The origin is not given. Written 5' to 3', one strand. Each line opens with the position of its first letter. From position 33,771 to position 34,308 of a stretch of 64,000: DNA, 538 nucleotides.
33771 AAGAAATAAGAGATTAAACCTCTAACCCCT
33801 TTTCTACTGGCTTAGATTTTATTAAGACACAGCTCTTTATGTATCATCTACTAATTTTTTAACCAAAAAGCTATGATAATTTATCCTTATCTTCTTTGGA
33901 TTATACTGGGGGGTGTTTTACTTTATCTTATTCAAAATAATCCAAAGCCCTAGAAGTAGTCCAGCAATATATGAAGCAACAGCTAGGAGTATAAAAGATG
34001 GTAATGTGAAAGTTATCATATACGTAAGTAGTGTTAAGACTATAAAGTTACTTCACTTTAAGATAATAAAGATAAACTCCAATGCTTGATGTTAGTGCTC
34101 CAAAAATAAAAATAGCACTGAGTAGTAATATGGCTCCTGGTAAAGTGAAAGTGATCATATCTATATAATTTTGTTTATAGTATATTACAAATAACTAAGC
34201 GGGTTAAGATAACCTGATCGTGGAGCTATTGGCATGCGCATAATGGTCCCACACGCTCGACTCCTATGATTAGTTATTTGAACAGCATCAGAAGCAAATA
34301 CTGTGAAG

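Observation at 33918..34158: Tandem paralogous 33- and 36-aa hydrophobic peptides (MITFTLP...) downstream of the M23 peptidase gene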

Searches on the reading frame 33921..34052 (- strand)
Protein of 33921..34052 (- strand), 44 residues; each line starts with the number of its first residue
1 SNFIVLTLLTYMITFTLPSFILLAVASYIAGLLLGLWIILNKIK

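Call 24: find_homologous_proteins(query=A2, max_evalue=0.01)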
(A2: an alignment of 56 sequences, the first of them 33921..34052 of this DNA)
Query A2 (56 sequences) (44 aa, profile of the alignment): 20 proteins with E <= 0.01 among 1636 candidates.
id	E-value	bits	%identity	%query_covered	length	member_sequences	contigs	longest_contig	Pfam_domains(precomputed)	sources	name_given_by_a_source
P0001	2.1e-9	55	39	70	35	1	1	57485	-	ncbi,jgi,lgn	jgi:uncharacterized protein YneF (UPF0154 family)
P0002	3.4e-9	54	42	75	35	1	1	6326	-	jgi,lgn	jgi:hypothetical protein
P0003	6.2e-9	54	41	73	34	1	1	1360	-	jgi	-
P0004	6.7e-9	53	42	70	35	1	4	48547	-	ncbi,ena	-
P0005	1.8e-8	52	39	75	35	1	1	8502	-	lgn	-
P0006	2.7e-8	51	50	68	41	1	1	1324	-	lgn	-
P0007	7.1e-8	50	41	73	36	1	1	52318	-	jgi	jgi:uncharacterized protein YneF (UPF0154 family)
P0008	1.2e-7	49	42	70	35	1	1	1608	-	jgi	jgi:hypothetical protein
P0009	1.4e-7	49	55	66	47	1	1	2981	-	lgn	-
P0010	2.4e-7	48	33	95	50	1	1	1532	-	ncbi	-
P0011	7.7e-7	47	47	39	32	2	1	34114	-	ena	-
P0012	1.0e-6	46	43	68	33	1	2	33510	-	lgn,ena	-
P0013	1.1e-6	46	43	68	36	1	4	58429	-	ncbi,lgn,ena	-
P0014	1.3e-6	46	52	66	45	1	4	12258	-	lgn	-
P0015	7.3e-6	44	55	75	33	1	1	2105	-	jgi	jgi:hypothetical protein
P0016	1.3e-5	43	45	70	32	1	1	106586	-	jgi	jgi:hypothetical protein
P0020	1.6e-3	36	43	64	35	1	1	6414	-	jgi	jgi:hypothetical protein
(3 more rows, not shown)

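Call 35: find_encoding_contigs(protein=P0016, flank=4000, max_places=2)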
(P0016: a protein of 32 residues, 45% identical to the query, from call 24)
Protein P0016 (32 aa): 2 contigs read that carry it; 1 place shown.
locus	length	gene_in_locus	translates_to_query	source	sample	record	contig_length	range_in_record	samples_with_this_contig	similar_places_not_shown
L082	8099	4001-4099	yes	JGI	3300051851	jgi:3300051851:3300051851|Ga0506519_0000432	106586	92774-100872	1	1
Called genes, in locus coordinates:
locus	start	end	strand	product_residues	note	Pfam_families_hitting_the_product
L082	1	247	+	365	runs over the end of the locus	PF01098:FTSW_RODA_SPOVE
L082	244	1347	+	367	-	PF03033:Glyco_transf_28, PF04101:Glyco_tran_28_C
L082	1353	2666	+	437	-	PF00749:tRNA-synt_1c, PF19269:Anticodon_2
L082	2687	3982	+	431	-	PF01551:Peptidase_M23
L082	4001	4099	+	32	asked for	-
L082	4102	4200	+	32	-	-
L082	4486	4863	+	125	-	-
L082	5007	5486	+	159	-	PF22381:Staph_reg_Sar_Rot (weak), PF12802:MarR_2, PF01047:MarR, PF13463:HTH_27 (weak), PF13545:HTH_Crp_2 (weak), PF12840:HTH_20 (weak), PF13601:HTH_34 (weak), PF09339:HTH_IclR (weak), +2 more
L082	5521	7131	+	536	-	-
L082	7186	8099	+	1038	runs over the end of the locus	PF00873:ACR_tran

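Call 36: find_encoding_contigs(protein=P0013, flank=4000, max_places=2)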
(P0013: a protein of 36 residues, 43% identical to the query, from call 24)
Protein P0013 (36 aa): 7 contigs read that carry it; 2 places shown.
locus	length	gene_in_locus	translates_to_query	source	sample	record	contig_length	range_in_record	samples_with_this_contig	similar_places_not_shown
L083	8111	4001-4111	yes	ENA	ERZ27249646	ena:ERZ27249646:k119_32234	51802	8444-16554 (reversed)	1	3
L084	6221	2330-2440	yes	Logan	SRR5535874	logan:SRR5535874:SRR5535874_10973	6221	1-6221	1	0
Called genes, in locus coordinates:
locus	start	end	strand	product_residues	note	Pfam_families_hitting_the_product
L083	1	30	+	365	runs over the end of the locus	PF01098:FTSW_RODA_SPOVE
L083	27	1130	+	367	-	PF03033:Glyco_transf_28, PF04101:Glyco_tran_28_C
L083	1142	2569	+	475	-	PF00749:tRNA-synt_1c, PF19269:Anticodon_2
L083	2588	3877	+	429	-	PF01551:Peptidase_M23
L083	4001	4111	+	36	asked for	-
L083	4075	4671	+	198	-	-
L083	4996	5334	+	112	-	-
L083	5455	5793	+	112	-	-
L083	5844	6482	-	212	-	PF00730:HhH-GPD, PF00633:HHH (weak)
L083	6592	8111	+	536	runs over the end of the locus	-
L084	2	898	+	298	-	?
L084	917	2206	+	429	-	PF01551:Peptidase_M23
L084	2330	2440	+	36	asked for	-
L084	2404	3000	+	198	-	-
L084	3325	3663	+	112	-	-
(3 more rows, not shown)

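Call 37: find_encoding_contigs(protein=P0014, flank=4000, max_places=2)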
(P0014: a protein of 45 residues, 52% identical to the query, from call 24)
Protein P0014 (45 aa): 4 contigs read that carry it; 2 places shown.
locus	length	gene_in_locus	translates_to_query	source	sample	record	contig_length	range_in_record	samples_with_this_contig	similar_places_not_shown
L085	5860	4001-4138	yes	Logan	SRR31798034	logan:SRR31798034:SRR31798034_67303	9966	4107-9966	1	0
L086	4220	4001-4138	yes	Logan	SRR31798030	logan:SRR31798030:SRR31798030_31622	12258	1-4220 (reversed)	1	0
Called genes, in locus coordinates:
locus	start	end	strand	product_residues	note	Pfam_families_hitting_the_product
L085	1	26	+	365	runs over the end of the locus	PF01098:FTSW_RODA_SPOVE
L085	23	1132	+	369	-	PF03033:Glyco_transf_28, PF04101:Glyco_tran_28_C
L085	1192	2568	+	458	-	PF00749:tRNA-synt_1c, PF19269:Anticodon_2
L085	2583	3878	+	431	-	PF01551:Peptidase_M23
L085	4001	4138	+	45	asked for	-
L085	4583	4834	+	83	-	-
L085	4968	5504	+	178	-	-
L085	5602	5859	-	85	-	?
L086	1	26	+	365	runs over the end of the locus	PF01098:FTSW_RODA_SPOVE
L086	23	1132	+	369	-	PF03033:Glyco_transf_28, PF04101:Glyco_tran_28_C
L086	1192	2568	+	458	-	PF00749:tRNA-synt_1c, PF19269:Anticodon_2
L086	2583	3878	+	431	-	PF01551:Peptidase_M23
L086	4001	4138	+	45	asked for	-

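Call 38: find_encoding_contigs(protein=P0012, flank=4000, max_places=2)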
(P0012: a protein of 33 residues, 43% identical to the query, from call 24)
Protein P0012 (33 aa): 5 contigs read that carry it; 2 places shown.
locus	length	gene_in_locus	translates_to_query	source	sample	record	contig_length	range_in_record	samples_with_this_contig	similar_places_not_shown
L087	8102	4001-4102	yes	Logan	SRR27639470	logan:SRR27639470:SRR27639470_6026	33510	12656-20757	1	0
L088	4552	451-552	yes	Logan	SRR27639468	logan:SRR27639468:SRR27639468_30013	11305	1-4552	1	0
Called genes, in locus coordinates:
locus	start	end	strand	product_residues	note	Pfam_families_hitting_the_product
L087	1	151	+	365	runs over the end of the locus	PF01098:FTSW_RODA_SPOVE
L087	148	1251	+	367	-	PF03033:Glyco_transf_28, PF04101:Glyco_tran_28_C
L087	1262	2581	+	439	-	PF00749:tRNA-synt_1c, PF19269:Anticodon_2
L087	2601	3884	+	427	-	PF01551:Peptidase_M23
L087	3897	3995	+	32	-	-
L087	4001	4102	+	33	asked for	-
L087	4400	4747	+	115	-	-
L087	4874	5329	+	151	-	PF22381:Staph_reg_Sar_Rot (weak), PF01047:MarR, PF12802:MarR_2, PF13463:HTH_27 (weak), PF13601:HTH_34 (weak), PF09339:HTH_IclR (weak), PF13412:HTH_24 (weak)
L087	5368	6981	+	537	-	PF25917:BSH_RND (faint)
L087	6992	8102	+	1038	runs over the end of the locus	PF00873:ACR_tran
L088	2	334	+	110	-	?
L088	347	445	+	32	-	-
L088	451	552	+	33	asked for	-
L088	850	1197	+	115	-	-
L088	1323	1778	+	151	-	PF22381:Staph_reg_Sar_Rot (weak), PF01047:MarR, PF12802:MarR_2, PF13463:HTH_27 (weak), PF13601:HTH_34 (weak), PF09339:HTH_IclR (weak), PF13412:HTH_24 (weak)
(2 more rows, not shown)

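Call 74: find_encoding_contigs(protein=P0020, flank=3000, max_places=1)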
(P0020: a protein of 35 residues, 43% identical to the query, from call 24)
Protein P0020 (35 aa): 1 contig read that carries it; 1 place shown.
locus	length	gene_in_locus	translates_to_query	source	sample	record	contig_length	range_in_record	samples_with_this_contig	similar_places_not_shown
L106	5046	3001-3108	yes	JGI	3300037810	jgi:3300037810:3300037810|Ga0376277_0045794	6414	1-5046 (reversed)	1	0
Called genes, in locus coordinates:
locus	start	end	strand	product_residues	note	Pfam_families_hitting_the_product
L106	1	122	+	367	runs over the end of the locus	PF03033:Glyco_transf_28, PF04101:Glyco_tran_28_C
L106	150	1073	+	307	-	PF00749:tRNA-synt_1c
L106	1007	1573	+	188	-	PF19269:Anticodon_2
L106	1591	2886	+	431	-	PF01551:Peptidase_M23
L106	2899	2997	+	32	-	-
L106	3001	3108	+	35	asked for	-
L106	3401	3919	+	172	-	-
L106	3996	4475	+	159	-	PF22381:Staph_reg_Sar_Rot (faint), PF01047:MarR, PF13463:HTH_27 (weak), PF13601:HTH_34 (weak), PF09339:HTH_IclR (weak), PF13412:HTH_24 (weak)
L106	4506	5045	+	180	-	?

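Call 75: find_encoding_contigs(protein=P0015, flank=3000, max_places=1)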
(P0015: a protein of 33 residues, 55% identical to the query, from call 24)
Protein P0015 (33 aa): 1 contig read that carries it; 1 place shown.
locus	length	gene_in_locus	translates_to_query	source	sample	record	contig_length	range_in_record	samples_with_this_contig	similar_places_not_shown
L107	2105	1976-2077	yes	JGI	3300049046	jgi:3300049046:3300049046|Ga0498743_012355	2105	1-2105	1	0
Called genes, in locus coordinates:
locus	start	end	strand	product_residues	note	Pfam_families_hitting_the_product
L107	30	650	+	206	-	PF19269:Anticodon_2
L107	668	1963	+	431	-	PF01551:Peptidase_M23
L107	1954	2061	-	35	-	-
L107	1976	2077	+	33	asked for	-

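Call 76: find_encoding_contigs(protein=P0007, flank=3000, max_places=1)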
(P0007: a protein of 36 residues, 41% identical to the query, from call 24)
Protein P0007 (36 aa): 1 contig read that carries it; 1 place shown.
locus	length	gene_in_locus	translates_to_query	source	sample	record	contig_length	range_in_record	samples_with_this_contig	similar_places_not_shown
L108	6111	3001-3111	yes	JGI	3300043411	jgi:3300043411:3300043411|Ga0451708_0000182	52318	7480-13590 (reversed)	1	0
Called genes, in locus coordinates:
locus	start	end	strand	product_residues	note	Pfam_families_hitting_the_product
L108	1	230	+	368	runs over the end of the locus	PF03033:Glyco_transf_28, PF04101:Glyco_tran_28_C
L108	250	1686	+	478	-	PF00749:tRNA-synt_1c, PF19269:Anticodon_2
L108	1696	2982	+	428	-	PF01551:Peptidase_M23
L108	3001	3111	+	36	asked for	-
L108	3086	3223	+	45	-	-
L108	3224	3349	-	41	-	-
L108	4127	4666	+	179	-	-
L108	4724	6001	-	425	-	PF00587:tRNA-synt_2b, PF03129:HGTP_anticodon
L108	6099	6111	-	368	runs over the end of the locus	PF02163:Peptidase_M50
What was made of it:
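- Seven of seven contigs found by peptide identity show murG-gltX-M23-peptide(s), with differing downstream genes such as MarR/RND, HhH-GPD or convergent proS (calls 35-38, 74-76).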

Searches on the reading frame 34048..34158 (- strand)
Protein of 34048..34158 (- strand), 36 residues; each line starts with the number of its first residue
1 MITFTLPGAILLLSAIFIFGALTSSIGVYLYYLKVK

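Call 9: find_encoding_contigs(protein=window:34048-34158:-, flank=3000)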
Protein window:34048-34158:- (36 aa): no gene with exactly this product is on record in the collection.

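Call 19: search_protein_families(library=pfam, proteins=[window:34048-34158:-], max_evalue=10)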
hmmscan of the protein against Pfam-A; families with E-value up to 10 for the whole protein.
window:34048-34158:- (36 aa): 2 families
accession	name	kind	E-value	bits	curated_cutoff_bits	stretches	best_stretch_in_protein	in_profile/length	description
PF01944.22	SpoIIM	-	0.033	14.6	26.9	1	2-30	98-126/163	Stage II sporulation protein M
PF00746.26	Gram_pos_anchor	-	3.2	8.2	20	0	2-19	18-35/43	LPXTG cell wall anchor motif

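Call 20: search_protein_families(library=ncbifam, proteins=[window:34048-34158:-], max_evalue=10)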
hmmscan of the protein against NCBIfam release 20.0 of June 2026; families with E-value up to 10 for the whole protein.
window:34048-34158:- (36 aa): 0 families

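Call 72: search_protein_families(library=phrogs, proteins=[window:34048-34158:-], max_evalue=0.01)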
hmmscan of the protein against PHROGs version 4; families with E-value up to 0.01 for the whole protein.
window:34048-34158:- (36 aa): 0 families
